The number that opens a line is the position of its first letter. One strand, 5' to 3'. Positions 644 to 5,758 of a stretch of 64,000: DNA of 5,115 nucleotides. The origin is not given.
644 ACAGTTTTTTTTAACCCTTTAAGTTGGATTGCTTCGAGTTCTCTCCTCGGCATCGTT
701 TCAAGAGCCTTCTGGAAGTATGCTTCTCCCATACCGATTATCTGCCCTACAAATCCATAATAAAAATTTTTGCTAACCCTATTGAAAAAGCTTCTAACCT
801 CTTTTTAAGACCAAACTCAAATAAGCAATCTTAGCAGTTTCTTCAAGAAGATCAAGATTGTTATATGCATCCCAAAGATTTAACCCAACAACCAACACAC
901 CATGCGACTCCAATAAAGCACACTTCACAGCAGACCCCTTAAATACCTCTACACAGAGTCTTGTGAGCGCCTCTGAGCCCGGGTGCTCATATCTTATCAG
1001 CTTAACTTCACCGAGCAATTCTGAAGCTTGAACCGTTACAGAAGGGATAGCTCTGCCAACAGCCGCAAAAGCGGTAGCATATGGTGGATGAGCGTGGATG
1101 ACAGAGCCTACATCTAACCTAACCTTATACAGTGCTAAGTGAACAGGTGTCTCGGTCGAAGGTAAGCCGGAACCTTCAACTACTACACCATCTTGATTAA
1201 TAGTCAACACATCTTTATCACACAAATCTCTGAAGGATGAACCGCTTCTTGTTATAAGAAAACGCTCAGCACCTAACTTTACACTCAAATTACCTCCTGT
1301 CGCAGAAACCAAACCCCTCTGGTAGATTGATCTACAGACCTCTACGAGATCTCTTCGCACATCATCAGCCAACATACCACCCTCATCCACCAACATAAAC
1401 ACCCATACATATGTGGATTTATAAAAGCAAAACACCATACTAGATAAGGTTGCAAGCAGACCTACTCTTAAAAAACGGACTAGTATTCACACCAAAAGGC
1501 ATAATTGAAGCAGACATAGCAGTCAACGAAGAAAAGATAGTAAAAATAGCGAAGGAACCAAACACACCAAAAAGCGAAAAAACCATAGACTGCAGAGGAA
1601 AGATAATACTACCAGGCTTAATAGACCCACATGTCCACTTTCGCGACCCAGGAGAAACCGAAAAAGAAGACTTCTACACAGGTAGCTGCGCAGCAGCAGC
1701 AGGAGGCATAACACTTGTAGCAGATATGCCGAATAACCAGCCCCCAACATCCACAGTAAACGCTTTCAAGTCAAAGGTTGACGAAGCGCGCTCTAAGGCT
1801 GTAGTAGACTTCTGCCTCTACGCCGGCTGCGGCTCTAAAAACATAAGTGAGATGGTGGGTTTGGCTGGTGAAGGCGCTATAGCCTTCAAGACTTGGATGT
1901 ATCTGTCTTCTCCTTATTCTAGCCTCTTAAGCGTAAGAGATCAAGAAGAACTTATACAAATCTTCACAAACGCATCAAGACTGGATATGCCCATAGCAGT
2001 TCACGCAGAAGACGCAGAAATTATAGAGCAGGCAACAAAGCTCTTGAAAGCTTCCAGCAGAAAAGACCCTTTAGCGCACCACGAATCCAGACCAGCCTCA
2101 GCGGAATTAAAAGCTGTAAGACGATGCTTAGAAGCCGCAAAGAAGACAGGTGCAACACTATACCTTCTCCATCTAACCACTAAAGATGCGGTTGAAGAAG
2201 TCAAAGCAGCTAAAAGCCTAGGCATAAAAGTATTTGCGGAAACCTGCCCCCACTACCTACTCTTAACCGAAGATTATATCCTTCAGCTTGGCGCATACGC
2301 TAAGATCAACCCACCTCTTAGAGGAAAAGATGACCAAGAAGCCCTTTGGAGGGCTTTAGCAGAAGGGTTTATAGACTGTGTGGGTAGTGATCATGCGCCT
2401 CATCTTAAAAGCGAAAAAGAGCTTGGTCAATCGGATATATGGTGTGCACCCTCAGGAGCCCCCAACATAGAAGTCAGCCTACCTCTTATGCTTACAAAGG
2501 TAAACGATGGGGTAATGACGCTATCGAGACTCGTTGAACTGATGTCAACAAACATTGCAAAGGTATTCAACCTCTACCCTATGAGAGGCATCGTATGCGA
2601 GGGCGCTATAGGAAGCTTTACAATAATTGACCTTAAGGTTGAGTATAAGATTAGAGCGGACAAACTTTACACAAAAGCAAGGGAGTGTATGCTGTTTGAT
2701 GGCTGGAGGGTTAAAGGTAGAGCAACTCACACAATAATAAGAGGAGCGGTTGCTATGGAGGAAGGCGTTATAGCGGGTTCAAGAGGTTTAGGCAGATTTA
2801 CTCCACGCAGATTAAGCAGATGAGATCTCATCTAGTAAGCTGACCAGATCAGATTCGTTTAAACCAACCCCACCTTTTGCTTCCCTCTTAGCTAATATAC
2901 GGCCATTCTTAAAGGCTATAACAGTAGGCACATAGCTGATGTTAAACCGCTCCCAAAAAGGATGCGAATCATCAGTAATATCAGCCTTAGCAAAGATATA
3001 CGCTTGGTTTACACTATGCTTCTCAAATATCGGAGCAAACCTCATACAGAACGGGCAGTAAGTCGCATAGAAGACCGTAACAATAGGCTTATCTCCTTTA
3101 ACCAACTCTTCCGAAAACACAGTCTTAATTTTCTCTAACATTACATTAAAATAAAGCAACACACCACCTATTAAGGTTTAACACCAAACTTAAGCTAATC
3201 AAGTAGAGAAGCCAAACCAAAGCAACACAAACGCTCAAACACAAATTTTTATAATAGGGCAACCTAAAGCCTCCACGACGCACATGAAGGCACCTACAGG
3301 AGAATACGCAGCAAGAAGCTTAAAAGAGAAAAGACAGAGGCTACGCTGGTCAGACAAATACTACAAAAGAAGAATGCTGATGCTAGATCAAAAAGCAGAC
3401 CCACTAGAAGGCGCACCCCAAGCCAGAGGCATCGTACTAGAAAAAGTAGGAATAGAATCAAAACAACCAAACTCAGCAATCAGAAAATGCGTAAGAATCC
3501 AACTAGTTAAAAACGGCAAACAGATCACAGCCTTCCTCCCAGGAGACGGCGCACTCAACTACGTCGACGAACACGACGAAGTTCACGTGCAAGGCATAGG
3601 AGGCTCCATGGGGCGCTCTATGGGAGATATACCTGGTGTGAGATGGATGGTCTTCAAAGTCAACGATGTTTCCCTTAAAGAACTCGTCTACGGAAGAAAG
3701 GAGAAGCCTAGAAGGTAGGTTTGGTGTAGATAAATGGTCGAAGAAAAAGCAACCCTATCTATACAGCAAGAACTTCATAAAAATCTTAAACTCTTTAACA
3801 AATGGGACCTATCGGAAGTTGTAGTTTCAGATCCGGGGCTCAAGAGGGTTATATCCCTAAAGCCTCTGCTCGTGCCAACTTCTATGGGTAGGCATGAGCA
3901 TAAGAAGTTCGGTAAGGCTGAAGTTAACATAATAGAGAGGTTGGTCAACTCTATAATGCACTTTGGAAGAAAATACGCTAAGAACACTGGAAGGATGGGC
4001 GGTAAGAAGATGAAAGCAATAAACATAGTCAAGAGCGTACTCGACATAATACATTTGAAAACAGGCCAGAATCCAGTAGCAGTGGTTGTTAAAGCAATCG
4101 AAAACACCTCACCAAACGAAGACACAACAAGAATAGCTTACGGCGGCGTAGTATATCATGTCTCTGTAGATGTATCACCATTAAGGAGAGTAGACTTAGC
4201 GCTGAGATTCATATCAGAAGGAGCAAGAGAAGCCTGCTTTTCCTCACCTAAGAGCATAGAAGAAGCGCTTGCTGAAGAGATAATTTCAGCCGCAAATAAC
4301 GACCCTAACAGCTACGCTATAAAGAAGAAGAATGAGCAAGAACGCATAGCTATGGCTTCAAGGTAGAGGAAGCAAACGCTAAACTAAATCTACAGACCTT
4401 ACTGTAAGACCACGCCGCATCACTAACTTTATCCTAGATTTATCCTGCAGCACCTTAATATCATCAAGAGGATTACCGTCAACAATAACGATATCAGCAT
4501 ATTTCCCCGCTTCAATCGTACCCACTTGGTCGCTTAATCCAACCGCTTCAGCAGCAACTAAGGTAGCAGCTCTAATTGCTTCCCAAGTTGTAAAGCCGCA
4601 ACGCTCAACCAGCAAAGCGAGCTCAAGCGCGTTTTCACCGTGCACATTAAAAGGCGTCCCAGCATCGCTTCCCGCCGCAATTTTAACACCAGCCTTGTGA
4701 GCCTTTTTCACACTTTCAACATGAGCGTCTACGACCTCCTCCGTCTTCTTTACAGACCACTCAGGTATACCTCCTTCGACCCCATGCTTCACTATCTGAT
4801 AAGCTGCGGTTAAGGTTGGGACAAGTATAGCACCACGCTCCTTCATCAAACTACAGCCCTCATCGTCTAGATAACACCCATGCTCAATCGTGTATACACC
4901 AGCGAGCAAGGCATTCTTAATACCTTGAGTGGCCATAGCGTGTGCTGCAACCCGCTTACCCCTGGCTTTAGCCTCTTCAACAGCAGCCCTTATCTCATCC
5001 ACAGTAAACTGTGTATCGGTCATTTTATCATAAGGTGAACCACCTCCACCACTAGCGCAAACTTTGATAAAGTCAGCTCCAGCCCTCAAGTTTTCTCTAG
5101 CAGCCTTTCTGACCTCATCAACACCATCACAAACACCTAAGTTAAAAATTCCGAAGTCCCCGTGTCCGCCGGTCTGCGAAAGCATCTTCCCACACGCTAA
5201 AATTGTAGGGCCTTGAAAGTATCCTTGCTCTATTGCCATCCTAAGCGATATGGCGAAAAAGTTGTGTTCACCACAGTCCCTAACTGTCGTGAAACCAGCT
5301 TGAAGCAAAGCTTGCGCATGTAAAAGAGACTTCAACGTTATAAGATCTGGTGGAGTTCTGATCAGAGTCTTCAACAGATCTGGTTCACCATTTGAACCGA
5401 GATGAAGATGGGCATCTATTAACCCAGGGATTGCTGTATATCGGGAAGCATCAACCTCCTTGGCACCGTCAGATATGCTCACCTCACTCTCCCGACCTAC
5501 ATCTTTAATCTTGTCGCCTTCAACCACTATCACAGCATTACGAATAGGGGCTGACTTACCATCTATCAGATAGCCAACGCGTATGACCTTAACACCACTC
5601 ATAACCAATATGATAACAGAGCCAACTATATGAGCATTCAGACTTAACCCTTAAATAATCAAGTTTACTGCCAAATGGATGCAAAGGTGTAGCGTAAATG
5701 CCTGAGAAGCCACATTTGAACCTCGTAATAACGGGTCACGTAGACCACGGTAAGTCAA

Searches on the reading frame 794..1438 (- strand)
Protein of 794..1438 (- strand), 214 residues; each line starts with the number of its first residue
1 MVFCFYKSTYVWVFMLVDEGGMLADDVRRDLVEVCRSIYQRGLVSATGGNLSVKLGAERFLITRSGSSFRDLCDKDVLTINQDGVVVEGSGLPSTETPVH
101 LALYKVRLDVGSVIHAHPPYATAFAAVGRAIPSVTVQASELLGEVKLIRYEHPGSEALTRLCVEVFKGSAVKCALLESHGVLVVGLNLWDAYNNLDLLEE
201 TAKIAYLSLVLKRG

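Call 78: search_protein_families(library=pfam, proteins=[window:794-1438:-], max_evalue=0.00001)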
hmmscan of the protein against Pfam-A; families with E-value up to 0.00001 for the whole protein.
window:794-1438:- (214 aa): 1 family
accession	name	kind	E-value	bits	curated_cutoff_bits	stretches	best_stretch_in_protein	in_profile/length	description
PF00596.27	Aldolase_II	-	1.6e-48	165.5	22.2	1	30-206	2-183/183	Class II Aldolase and Adducin N-terminal domain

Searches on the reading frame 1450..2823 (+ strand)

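Call 61: search_protein_families(library=ncbifam, proteins=[window:1450-2823:+], max_evalue=1e-15)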
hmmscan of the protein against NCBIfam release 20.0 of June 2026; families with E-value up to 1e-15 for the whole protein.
window:1450-2823:+ (457 aa): 30 families (the best 25 are shown)
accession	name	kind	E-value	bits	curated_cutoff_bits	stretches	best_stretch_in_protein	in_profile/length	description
NF002668.0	PRK02382.1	equivalog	1.4e-105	353.5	452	1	4-453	5-428/436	dihydroorotase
TIGR00857.1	pyrC_multi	subfamily_domain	1e-103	347.5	279.05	1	18-439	3-412/412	dihydroorotase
NF004839.0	PRK06189.1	equivalog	3.7e-103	345.6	631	1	2-440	2-435/451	allantoinase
TIGR03178.1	allantoinase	equivalog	9.3e-103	344.4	357.85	1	4-443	1-432/441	allantoinase AllB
NF006559.0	PRK09060.1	equivalog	1.6e-101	339.8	482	1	2-444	4-430/444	dihydroorotase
NF005751.0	PRK07575.1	equivalog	3e-99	332.4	529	1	2-442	2-426/440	dihydroorotase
NF058539.1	ergo_uti2_ErtD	equivalog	2.8e-94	316.6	650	1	9-451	7-445/449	hydantoin-5-propionate amidohydrolase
TIGR02033.1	D-hydantoinase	equivalog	3.7e-94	316.2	393.25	1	5-452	1-453/454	dihydropyrimidinase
NF006688.0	PRK09236.1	equivalog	1.7e-87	294.1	535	1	4-442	3-432/444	dihydroorotase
NF006837.0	PRK09357.1-2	equivalog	5.9e-84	282.1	575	1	5-439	3-425/428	dihydroorotase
NF003271.0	PRK04250.1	equivalog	4.4e-82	275.9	405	1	6-444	5-396/407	dihydroorotase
NF009941.0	PRK13404.1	subfamily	2.3e-78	263.9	647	1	2-455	3-463/478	dihydropyrimidinase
NF006839.0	PRK09357.1-4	equivalog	1.6e-76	257.6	576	1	5-436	2-420/422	dihydroorotase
NF058538.1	ergo_util_ErtD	equivalog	2.6e-74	250.7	600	1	4-451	2-444/446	hydantoin-5-propionate amidohydrolase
NF005960.0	PRK08044.1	equivalog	1.1e-72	245.2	688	1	1-441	1-440/453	allantoinase AllB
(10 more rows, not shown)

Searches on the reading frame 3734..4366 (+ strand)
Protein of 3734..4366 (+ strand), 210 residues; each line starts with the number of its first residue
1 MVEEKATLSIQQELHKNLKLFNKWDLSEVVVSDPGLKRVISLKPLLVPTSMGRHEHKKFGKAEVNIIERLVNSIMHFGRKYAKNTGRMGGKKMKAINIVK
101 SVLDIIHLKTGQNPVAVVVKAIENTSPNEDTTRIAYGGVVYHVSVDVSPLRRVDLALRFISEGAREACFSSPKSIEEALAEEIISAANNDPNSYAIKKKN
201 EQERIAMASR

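Call 78: search_protein_families(library=pfam, proteins=[window:3734-4366:+], max_evalue=0.00001)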
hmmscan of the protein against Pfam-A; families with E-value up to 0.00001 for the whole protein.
window:3734-4366:+ (210 aa): 1 family
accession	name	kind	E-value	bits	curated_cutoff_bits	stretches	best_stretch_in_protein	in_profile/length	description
PF00177.27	Ribosomal_S7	-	1.6e-43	148.3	24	1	42-210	7-148/148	Ribosomal protein S7p/S5e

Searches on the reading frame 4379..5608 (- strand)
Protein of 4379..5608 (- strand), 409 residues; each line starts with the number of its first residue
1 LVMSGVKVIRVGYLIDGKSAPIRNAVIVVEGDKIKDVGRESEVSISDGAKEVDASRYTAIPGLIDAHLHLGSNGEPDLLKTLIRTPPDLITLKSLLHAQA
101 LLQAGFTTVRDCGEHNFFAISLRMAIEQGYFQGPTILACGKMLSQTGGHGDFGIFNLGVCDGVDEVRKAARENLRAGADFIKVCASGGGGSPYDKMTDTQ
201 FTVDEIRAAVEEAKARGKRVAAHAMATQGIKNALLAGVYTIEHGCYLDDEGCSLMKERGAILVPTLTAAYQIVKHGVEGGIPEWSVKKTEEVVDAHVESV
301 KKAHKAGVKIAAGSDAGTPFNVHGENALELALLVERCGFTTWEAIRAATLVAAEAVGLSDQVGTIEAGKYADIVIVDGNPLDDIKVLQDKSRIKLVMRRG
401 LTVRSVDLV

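Call 61: search_protein_families(library=ncbifam, proteins=[window:4379-5608:-], max_evalue=1e-15)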
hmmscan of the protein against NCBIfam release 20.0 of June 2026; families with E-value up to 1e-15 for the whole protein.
window:4379-5608:- (409 aa): 2 families
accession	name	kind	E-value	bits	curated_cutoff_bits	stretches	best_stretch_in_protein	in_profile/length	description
NF051886.1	XaaProDiPepCaul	equivalog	4.8e-102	341.9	500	1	10-402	3-396/398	Xaa-Pro dipeptidase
TIGR01224.1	hutI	equivalog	1.9e-21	76.3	298.15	0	199-400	192-375/377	imidazolonepropionase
